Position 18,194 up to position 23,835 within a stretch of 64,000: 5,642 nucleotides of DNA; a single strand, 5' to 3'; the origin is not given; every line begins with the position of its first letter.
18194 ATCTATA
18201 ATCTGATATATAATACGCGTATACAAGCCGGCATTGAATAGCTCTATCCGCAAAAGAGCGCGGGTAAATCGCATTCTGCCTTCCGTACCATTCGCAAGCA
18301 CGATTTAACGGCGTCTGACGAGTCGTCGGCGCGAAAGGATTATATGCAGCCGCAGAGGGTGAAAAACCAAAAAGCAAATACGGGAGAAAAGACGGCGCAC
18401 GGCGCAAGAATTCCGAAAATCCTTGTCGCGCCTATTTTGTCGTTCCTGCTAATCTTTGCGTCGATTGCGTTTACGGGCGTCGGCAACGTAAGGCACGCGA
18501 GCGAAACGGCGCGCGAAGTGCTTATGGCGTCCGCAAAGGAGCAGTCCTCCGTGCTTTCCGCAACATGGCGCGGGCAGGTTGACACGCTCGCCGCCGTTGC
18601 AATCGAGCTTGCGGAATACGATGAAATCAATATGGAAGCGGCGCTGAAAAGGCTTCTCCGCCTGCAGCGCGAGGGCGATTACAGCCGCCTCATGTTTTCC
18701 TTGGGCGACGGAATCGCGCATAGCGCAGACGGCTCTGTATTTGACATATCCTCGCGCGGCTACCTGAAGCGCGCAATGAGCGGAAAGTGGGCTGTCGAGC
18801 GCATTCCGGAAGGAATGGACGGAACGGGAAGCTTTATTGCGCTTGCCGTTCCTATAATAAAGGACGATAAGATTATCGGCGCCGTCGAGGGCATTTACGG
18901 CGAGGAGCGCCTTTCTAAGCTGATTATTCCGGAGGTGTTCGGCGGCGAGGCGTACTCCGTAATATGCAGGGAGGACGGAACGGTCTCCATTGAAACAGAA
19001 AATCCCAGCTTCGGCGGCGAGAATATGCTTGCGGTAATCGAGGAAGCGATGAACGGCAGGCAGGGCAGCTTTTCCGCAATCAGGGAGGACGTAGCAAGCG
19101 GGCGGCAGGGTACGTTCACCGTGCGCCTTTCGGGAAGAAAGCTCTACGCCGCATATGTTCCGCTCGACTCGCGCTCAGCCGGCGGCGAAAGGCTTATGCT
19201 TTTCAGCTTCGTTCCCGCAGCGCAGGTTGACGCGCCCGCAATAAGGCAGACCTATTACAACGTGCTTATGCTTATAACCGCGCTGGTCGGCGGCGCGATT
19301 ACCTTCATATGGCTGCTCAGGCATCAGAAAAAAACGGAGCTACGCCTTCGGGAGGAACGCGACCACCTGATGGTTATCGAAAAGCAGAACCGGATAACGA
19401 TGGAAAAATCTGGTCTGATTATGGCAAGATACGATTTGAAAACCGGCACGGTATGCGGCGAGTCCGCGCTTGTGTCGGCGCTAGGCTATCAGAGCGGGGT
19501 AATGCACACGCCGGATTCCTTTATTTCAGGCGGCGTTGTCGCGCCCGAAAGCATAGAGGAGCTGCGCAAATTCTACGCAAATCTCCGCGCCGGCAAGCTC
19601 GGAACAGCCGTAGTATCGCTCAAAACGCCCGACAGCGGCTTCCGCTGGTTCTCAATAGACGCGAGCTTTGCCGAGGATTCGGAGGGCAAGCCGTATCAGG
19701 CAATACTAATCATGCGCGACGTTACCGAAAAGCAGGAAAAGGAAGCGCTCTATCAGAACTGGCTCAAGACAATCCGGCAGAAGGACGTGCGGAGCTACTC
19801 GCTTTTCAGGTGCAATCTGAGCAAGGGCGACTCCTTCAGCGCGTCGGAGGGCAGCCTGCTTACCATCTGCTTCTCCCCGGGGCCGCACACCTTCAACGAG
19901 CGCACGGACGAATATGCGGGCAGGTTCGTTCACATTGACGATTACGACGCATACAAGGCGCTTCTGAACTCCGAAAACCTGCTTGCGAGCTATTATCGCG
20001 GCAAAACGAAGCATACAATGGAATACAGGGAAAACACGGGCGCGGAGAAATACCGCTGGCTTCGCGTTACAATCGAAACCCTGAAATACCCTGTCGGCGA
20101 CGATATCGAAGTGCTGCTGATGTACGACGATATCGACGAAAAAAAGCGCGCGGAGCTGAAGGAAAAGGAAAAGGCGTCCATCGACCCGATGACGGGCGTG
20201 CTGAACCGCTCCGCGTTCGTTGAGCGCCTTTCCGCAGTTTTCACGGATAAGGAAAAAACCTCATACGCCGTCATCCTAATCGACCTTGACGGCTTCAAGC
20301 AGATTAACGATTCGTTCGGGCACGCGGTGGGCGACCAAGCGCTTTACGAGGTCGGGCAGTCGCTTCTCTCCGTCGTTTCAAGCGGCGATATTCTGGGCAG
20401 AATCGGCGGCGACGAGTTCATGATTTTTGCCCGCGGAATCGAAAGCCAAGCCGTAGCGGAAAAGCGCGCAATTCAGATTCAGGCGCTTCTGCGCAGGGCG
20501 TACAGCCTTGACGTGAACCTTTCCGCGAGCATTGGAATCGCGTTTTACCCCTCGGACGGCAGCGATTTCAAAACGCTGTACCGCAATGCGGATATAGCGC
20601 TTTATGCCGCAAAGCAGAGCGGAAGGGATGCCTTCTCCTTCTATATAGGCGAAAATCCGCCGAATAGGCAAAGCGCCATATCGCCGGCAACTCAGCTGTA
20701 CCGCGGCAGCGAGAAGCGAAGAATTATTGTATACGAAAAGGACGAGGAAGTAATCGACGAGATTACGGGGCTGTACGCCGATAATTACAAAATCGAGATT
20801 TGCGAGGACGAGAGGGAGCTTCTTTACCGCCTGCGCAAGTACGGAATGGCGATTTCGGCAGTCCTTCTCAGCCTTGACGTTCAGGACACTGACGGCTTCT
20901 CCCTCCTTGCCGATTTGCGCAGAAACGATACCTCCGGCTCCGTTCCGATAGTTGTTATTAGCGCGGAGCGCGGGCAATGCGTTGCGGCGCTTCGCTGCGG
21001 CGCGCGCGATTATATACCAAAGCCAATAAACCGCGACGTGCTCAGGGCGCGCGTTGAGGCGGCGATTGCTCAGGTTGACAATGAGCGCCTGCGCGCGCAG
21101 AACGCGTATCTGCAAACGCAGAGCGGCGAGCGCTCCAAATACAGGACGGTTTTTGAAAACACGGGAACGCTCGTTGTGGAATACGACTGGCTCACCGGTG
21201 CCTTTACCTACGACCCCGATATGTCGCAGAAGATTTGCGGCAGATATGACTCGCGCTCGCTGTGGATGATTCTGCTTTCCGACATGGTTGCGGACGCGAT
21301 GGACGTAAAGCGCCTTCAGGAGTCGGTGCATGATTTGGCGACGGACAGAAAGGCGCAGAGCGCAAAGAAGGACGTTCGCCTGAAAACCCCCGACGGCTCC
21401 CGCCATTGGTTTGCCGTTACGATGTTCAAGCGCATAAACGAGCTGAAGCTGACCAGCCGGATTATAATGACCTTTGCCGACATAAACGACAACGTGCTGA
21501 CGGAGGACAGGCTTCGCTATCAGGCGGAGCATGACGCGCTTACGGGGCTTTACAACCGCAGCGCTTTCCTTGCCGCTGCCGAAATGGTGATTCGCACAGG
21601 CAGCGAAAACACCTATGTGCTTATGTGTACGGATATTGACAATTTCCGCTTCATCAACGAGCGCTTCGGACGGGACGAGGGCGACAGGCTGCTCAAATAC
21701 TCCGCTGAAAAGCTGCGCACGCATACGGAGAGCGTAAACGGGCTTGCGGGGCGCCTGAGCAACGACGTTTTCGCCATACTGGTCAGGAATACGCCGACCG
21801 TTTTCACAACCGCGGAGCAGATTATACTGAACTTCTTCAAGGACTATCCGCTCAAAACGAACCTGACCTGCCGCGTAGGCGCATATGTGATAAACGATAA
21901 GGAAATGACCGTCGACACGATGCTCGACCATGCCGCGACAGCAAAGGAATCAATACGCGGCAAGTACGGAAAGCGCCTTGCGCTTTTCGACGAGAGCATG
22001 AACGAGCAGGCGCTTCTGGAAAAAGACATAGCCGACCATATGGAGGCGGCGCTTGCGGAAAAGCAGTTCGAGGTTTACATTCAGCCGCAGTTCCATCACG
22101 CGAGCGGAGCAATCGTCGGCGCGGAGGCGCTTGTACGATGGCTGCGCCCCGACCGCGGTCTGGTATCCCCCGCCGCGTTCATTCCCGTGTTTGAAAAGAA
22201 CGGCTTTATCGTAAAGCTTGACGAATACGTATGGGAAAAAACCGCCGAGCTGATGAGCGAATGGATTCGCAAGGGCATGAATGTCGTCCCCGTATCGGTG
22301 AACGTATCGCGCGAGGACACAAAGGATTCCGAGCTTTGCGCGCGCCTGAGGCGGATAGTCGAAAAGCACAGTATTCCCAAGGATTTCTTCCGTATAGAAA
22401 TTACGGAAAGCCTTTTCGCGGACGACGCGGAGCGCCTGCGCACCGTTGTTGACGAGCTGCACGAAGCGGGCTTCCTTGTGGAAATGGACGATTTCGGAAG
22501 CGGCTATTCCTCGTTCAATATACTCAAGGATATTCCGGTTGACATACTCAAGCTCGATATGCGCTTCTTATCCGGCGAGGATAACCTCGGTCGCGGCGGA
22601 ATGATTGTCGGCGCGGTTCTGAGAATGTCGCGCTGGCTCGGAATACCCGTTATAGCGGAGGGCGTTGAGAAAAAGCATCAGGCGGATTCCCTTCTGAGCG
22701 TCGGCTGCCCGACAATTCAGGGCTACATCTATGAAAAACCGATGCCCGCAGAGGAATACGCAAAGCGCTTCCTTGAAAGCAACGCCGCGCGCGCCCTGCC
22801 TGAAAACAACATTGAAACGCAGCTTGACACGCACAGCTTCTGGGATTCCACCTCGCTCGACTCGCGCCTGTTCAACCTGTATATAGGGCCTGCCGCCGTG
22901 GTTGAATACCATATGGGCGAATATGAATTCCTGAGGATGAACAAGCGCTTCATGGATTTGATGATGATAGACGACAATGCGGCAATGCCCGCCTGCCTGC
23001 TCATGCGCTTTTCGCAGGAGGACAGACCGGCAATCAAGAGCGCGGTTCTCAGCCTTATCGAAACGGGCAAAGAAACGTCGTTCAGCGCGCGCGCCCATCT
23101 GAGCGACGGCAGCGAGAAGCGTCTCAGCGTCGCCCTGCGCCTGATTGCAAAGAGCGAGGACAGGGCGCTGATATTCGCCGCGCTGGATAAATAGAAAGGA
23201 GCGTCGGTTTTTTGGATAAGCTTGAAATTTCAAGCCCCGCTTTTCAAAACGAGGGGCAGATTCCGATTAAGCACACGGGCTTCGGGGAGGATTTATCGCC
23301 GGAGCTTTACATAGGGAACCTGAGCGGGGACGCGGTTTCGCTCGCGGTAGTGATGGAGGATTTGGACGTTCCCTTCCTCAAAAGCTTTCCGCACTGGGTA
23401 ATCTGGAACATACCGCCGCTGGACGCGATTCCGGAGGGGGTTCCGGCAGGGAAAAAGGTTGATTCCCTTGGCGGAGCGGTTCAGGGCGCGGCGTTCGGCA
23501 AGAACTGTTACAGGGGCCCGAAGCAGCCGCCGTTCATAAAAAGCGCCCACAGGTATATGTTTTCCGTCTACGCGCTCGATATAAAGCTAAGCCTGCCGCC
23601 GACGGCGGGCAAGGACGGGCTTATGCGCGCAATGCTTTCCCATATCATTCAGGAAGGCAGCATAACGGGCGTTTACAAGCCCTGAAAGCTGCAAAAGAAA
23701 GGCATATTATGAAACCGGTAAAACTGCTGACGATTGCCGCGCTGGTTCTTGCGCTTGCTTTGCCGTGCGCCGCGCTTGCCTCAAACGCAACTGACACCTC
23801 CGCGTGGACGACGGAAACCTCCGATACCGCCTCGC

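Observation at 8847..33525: Signalling supercluster: four stand-alone Hpt proteins wired to hybrid kinases and REC-containing c-di-GMP enzymes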

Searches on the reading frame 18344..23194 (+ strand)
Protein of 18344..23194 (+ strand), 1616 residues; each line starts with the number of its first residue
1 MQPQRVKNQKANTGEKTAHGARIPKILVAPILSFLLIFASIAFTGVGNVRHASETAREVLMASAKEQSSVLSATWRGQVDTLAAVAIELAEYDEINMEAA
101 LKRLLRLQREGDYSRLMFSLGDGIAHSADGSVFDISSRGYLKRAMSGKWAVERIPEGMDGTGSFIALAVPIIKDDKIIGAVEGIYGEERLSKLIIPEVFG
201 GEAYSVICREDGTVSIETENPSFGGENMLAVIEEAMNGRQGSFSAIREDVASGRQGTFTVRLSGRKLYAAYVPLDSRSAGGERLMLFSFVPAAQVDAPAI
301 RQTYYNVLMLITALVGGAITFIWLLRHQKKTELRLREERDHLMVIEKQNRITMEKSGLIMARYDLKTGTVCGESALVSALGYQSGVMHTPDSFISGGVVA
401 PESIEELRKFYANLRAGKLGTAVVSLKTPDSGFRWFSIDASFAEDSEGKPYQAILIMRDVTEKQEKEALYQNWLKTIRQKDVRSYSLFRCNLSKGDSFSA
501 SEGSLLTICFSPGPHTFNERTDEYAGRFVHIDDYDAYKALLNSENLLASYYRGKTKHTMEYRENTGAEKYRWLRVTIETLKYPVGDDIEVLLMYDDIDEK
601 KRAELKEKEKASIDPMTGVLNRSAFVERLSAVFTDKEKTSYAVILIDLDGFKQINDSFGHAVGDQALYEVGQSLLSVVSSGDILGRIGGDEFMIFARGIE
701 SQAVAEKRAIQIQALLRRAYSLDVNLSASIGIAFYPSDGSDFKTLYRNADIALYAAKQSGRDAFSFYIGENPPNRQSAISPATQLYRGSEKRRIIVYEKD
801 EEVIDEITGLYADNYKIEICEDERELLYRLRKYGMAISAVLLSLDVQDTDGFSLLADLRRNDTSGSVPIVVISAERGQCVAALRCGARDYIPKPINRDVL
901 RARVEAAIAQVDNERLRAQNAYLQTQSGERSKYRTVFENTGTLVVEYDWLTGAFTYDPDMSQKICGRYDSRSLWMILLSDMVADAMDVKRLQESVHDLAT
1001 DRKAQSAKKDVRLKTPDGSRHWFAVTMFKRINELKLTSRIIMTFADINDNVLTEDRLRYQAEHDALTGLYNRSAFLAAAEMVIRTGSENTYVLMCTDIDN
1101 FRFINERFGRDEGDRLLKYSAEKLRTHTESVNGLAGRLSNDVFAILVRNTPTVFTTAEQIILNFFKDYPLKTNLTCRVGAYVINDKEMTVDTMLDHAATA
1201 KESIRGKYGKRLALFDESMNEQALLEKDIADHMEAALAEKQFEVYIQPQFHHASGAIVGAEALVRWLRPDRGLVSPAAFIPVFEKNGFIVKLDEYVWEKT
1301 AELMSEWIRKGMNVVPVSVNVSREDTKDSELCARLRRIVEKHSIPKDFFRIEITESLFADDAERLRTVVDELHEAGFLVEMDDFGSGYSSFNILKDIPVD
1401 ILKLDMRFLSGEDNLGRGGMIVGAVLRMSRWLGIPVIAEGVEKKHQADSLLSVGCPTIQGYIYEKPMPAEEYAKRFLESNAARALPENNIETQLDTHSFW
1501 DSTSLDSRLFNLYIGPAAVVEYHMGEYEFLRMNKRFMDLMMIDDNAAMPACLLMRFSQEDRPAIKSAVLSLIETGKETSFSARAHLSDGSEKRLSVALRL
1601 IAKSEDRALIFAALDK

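Call 4: search_protein_families(library=pfam, proteins=[window:18344-23194:+], max_evalue=0.01)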
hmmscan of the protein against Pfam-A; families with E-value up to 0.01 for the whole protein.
window:18344-23194:+ (1616 aa): 6 families
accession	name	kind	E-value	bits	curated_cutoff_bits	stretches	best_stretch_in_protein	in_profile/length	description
PF00990.26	GGDEF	-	1.1e-64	217.5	23.8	2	611-762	1-160/161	Diguanylate cyclase, GGDEF domain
PF00563.25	EAL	-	6.2e-59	199.7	31.3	1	1234-1466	5-236/236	EAL domain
PF00072.30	Response_reg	-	4.1e-11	43.5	30.2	1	805-905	12-111/111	Response regulator receiver domain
PF08447.18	PAS_3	-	1.1e-06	29.2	25.6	0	398-454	29-86/89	PAS fold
PF08448.16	PAS_4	-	0.00034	21.2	23.1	0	427-464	72-109/110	PAS fold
PF13426.13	PAS_9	-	0.00082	20.1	27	0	400-462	42-103/103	PAS domain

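Call 34: search_protein_families(library=ncbifam, proteins=[window:18344-23194:+], max_evalue=0.001)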
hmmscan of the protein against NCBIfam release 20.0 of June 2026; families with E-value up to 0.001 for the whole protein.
window:18344-23194:+ (1616 aa): 75 families (the best 25 are shown)
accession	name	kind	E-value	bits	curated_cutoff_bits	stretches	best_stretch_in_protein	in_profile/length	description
NF045675.1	PhdiestaseDibA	equivalog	7.6e-124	414.3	980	2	1037-1471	179-620/623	phosphodiesterase DibA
NF007474.0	PRK10060.1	equivalog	4.9e-112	375.3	782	2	1007-1479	183-657/663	cyclic di-GMP phosphodiesterase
NF053781.1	cdiGMPphdstlr2612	equivalog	4.9e-103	345.8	1600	2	931-1474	715-1263/1268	Tlr1612 family c-di-GMP phosphodiesterase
NF052458.1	PhdiestGepA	equivalog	4.5e-93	312.9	1200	2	1037-1473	400-838/840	phosphodiesterase GepA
NF008467.0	PRK11359.1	equivalog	1.6e-82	277.8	857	2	1061-1473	376-789/800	oxygen-sensing cyclic-di-GMP phosphodiesterase DosP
NF007298.0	PRK09776.1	equivalog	7.7e-73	245.9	1135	2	994-1474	617-1104/1111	diguanylate cyclase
NF008807.1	PRK11829.1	equivalog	1.1e-70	238.6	733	2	1064-1480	245-666/670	biofilm formation regulator HmsP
NF007423.1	PRK09966.1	equivalog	4.3e-57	193.8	325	2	608-757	236-390/390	diguanylate cyclase DgcN/YfiN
TIGR00254.1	GGDEF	domain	9.2e-54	181.6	37.4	2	610-764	4-164/168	diguanylate cyclase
NF007135.0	PRK09581.1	equivalog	2.4e-47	161.8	474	3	602-763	282-451/457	PleD family two-component system response regulator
NF038266.1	diguan_SiaD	equivalog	2.3e-46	158.2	290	2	608-763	91-251/252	biofilm regulation diguanylate cyclase SiaD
NF045673.1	c-di-GMPRcptLapD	equivalog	1.6e-41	142.4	1020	2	1053-1468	228-646/647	cyclic di-GMP receptor LapD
NF052596.1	RR_EAL_PvrR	equivalog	1.7e-40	138.9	580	1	1221-1481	133-394/398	response regulator cyclic di-GMP phosphodiesterase PvrR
NF011955.1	PRK15426.1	equivalog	5.4e-40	137.1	408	2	611-763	398-557/564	cellulose biosynthesis regulator diguanylate cyclase DgcQ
NF051473.1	DigCycDgcsShew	equivalog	7.4e-40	137.1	400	2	609-765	133-289/291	diguanylate cyclase DgcS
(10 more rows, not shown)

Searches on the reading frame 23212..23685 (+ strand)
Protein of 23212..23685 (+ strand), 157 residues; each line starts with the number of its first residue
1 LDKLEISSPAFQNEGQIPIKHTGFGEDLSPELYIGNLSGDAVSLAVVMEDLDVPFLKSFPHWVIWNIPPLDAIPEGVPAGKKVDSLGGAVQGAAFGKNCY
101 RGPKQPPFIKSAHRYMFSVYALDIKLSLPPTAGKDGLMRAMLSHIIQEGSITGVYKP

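Call 11: search_protein_families(library=pfam, proteins=[window:23212-23685:+], max_evalue=0.01)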
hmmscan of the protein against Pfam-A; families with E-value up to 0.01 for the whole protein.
window:23212-23685:+ (157 aa): 1 family
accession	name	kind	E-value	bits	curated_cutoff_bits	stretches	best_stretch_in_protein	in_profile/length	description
PF01161.25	PBP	-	6.8e-25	88.4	24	1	17-155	2-135/135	Phosphatidylethanolamine-binding protein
